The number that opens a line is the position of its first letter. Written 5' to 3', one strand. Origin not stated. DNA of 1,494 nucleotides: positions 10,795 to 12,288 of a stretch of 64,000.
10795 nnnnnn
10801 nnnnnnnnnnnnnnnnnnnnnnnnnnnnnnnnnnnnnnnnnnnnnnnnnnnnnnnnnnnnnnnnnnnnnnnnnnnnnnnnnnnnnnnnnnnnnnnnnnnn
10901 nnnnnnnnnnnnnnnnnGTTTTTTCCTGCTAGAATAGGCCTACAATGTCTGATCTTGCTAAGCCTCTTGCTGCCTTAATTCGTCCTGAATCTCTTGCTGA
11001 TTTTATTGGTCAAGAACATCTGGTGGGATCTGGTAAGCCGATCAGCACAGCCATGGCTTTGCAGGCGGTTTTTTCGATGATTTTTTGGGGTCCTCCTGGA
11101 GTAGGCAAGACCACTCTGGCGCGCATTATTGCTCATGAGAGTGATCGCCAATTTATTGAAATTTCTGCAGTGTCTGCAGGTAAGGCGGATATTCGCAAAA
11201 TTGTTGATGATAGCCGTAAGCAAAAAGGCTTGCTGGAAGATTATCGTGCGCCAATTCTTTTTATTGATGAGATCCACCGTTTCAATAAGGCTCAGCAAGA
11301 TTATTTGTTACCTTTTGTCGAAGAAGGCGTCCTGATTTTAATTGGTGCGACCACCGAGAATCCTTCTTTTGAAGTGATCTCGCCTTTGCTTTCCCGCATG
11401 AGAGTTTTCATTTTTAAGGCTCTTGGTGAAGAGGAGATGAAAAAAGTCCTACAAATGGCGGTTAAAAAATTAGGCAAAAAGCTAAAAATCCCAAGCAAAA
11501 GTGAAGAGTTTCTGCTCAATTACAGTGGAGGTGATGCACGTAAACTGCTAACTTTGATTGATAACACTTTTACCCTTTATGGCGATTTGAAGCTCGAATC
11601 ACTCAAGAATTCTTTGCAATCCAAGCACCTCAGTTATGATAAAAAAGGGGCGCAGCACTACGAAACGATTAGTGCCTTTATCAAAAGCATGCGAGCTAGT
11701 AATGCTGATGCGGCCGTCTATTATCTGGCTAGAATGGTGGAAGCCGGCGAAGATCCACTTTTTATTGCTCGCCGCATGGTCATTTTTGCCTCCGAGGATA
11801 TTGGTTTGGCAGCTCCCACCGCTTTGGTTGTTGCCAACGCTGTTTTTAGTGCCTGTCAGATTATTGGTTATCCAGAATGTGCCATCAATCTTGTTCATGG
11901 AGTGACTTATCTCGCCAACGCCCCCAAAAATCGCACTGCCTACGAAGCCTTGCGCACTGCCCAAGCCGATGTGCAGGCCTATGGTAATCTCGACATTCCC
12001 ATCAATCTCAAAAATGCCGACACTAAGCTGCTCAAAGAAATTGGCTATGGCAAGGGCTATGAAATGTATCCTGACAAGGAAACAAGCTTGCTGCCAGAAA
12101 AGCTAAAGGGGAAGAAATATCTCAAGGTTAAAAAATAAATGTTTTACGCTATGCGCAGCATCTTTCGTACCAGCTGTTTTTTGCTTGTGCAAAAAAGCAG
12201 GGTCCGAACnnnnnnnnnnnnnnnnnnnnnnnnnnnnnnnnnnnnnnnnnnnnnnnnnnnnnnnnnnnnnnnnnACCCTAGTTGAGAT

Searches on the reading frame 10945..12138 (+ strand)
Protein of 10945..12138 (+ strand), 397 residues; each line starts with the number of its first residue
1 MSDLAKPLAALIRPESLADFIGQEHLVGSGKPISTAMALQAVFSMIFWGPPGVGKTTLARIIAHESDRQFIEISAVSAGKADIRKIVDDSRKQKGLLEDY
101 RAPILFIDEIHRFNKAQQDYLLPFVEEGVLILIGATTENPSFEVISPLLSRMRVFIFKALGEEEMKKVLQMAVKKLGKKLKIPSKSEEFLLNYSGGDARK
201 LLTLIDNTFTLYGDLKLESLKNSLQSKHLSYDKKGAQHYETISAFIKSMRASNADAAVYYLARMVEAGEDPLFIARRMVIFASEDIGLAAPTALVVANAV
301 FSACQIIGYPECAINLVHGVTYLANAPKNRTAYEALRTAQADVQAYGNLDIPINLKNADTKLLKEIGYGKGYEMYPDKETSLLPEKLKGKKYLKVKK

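Call 72: search_protein_families(library=pfam, proteins=[window:10945-12138:+], max_evalue=0.00001)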
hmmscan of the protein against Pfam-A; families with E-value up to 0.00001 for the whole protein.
window:10945-12138:+ (397 aa): 7 families
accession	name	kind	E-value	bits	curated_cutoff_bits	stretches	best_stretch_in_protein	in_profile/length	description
PF12002.13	MgsA_C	-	1.6e-48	165.2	27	1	252-394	2-149/167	MgsA AAA+ ATPase C terminal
PF00004.35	AAA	-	1.5e-19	71.1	21.2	1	45-157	1-128/131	ATPase family associated with various cellular activities (AAA)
PF16193.11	AAA_assoc_2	-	1.1e-18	67.6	34.3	1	178-250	3-81/81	AAA C-terminal domain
PF05496.18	RuvB_N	-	1.7e-15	57.6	27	1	12-136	1-120/159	Holliday junction DNA helicase RuvB P-loop domain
PF00158.32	Sigma54_activat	-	3.2e-08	33.9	20.2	1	41-140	21-132/168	Sigma-54 interaction domain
PF07728.20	AAA_5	-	3.9e-07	30.6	22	1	45-138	2-103/139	AAA domain (dynein-related subfamily)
PF13173.12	AAA_14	-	7.7e-06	26.4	27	0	46-118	6-79/129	AAA domain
